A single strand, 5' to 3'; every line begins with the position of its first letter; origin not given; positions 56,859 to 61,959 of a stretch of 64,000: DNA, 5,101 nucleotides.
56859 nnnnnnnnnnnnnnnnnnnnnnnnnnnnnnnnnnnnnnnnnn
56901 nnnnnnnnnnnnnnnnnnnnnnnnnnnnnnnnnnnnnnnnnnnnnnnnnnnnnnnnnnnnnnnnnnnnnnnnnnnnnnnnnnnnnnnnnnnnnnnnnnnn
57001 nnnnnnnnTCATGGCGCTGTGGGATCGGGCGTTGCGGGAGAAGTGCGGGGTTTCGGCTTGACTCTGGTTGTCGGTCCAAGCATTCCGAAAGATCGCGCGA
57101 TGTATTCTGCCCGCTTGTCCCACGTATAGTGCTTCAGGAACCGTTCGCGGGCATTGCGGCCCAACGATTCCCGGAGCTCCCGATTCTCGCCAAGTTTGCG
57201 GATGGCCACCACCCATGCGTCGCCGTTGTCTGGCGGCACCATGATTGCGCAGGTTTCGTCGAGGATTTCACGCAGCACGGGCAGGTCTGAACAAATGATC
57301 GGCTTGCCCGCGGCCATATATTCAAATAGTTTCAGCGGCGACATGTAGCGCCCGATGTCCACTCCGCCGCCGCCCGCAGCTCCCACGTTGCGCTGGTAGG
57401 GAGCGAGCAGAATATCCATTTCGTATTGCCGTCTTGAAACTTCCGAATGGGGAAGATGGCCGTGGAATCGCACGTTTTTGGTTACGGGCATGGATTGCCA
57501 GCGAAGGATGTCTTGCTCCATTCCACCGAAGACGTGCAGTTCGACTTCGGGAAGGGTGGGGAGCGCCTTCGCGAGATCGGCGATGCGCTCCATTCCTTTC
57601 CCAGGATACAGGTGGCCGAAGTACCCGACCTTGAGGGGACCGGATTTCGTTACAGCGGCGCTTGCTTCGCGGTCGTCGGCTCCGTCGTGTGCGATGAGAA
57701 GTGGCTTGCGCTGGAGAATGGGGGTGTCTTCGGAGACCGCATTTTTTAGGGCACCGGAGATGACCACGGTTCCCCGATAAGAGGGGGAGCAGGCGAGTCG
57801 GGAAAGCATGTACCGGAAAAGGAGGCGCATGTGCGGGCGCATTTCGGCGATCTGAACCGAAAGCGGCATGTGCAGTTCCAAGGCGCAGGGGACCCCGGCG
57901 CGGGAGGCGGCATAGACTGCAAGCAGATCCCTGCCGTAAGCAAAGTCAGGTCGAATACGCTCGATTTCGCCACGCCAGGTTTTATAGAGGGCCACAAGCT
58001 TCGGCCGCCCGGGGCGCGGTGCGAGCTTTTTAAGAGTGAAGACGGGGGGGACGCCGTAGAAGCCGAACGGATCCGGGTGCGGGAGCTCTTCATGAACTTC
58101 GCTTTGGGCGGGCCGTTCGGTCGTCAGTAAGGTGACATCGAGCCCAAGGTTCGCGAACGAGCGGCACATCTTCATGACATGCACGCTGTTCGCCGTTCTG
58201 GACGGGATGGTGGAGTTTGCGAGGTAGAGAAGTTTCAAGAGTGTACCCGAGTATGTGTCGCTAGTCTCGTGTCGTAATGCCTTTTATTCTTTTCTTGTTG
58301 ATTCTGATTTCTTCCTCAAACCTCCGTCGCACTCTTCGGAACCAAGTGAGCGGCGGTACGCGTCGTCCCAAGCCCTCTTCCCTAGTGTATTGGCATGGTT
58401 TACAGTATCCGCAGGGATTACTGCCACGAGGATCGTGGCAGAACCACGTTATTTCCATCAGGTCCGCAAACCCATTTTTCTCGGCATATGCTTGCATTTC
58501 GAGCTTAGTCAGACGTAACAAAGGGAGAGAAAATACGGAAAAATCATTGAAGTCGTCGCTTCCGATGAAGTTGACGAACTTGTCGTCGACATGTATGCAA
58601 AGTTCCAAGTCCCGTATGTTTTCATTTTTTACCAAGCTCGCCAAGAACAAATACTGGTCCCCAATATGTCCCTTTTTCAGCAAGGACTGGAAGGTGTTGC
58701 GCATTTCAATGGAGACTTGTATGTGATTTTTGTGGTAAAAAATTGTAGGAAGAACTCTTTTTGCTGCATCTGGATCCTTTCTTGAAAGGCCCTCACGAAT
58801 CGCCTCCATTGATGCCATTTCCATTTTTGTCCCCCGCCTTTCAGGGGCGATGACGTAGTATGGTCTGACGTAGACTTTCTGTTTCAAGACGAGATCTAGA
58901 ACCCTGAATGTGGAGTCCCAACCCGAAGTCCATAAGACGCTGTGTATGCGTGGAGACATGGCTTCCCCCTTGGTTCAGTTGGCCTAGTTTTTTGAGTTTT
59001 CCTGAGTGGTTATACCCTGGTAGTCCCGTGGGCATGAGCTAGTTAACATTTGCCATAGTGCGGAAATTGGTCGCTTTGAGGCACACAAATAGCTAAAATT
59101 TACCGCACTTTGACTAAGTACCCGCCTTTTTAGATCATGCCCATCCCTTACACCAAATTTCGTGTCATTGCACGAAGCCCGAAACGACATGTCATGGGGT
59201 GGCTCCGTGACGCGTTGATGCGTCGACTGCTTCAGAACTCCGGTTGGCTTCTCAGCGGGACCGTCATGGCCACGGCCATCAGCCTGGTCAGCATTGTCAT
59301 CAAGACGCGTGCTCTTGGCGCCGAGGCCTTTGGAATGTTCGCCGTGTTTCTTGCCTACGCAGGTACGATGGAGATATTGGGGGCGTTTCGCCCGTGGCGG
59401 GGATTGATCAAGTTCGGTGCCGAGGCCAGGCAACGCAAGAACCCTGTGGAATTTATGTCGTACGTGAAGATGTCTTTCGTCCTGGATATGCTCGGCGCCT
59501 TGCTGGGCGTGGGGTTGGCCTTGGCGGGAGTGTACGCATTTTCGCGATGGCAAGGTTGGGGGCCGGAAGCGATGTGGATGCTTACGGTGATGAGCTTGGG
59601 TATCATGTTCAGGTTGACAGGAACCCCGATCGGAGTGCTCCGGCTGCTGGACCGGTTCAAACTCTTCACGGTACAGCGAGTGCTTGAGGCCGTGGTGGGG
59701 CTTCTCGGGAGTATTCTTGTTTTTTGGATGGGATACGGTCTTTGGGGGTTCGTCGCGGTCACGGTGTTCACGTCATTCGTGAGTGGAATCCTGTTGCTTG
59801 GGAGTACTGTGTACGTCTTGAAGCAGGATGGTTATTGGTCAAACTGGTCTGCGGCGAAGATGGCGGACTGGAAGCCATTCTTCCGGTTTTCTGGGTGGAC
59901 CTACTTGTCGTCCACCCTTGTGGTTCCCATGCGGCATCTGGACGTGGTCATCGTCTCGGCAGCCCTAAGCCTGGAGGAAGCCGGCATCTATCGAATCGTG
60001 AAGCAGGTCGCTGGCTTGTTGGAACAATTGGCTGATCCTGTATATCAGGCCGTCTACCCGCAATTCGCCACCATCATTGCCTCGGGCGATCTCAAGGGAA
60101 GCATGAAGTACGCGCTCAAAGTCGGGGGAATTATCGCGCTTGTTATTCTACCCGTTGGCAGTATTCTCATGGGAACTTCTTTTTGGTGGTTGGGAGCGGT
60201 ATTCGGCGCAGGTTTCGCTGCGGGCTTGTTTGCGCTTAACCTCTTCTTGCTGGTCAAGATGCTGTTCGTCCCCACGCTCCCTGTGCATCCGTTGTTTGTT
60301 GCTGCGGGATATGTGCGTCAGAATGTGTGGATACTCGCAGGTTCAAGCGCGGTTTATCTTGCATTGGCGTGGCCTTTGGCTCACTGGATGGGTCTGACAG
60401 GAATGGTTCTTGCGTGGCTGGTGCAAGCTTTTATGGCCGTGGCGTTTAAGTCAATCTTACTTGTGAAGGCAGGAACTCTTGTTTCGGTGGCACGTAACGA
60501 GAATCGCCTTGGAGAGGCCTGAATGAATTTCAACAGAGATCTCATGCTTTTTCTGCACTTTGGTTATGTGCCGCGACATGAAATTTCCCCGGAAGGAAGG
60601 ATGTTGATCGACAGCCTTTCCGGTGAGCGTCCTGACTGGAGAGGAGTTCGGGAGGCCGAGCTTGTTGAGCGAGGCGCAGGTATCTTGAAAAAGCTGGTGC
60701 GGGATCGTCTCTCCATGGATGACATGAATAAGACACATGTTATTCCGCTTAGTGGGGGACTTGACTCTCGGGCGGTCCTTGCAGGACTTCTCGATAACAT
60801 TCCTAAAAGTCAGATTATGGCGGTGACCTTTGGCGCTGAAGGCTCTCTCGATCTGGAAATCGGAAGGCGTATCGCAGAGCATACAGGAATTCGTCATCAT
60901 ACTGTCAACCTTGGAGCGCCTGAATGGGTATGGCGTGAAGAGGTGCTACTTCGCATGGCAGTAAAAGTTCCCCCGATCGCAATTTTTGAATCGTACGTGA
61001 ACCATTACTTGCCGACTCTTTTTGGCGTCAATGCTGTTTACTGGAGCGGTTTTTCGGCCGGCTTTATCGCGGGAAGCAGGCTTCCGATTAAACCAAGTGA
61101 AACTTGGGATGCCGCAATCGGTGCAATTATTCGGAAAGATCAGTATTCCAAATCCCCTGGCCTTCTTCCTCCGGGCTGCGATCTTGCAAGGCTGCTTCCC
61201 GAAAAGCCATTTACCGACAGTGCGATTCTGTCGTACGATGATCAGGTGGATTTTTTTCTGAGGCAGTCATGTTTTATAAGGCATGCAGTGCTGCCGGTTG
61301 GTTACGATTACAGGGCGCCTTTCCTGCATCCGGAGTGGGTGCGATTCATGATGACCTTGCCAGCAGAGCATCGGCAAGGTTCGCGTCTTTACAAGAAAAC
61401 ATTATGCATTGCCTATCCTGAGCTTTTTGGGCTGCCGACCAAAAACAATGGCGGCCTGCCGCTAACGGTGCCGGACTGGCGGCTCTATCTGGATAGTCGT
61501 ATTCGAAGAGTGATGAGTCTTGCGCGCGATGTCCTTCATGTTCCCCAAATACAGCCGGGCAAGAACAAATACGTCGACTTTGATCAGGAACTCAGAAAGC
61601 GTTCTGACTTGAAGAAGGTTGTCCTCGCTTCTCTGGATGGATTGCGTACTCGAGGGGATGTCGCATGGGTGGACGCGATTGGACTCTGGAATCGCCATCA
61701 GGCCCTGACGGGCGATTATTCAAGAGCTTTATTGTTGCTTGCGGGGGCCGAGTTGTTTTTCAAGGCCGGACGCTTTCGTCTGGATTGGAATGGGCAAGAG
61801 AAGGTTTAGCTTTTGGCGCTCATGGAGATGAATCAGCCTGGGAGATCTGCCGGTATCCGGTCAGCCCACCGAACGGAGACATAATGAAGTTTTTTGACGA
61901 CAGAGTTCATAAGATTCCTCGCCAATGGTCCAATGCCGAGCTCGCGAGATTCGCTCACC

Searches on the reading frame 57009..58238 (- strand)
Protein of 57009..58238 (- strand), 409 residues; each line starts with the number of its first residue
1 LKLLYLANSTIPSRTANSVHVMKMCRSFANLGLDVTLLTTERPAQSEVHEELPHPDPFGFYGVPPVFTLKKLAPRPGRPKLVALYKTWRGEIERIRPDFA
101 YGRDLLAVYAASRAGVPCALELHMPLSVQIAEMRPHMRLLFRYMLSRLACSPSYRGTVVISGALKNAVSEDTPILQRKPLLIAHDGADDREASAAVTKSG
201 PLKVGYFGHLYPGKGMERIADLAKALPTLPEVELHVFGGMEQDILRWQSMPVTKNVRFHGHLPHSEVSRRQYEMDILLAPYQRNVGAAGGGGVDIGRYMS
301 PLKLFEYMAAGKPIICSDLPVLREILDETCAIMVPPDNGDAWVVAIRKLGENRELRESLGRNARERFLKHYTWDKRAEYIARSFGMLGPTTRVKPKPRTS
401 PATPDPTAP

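Call 98: search_protein_families(library=pfam, proteins=[window:57009-58238:-], max_evalue=0.00001)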
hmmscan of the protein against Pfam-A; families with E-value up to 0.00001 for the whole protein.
window:57009-58238:- (409 aa): 5 families
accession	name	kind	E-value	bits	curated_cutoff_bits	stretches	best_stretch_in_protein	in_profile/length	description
PF13524.12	Glyco_trans_1_2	-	8.2e-19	68.4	25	1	222-380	5-142/144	Glycosyl transferase-like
PF00534.26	Glycos_transf_1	-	5.2e-17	62.4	26.4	1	198-366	12-172/172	Glycosyl transferases group 1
PF13692.12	Glyco_trans_1_4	-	2.9e-15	57.2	27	1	203-351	3-141/142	Glycosyl transferases group 1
PF13439.12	Glyco_transf_4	-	4e-07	30.6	28.5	1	19-171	6-151/170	Glycosyltransferase Family 4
PF13579.12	Glyco_trans_4_4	-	8.4e-06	26.6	29.7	0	19-144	5-120/158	Glycosyl transferase 4-like domain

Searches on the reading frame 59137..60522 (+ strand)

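Call 98: search_protein_families(library=pfam, proteins=[window:59137-60522:+], max_evalue=0.00001)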
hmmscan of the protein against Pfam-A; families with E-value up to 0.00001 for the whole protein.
window:59137-60522:+ (461 aa): 2 families
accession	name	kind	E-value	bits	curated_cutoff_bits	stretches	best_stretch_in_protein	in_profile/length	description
PF01943.22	Polysacc_synt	-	1.9e-20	73.9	28.2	1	31-312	1-272/274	Polysaccharide biosynthesis protein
PF13440.11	Polysacc_synt_3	-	1.4e-12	47.9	23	1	58-358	4-286/293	Polysaccharide biosynthesis protein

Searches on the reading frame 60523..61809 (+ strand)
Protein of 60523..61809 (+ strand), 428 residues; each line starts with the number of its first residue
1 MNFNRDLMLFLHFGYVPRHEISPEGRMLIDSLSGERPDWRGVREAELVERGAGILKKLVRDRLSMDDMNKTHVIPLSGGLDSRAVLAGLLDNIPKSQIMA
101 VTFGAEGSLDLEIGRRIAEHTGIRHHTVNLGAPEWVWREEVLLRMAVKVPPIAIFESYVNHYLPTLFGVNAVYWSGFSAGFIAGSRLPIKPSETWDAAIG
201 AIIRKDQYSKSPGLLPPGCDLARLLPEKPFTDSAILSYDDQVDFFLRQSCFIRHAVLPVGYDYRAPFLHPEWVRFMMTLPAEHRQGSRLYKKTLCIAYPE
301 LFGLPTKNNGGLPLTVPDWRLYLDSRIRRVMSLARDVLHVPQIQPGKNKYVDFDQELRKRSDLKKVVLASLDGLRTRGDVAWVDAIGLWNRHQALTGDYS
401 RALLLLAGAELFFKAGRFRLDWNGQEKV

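Call 98: search_protein_families(library=pfam, proteins=[window:60523-61809:+], max_evalue=0.00001)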
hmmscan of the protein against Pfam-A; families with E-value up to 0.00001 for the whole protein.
window:60523-61809:+ (428 aa): 1 family
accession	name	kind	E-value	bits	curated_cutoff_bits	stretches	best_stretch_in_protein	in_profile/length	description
PF00733.27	Asn_synthase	-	3e-09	37.4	21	1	75-132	23-81/354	Asparagine synthase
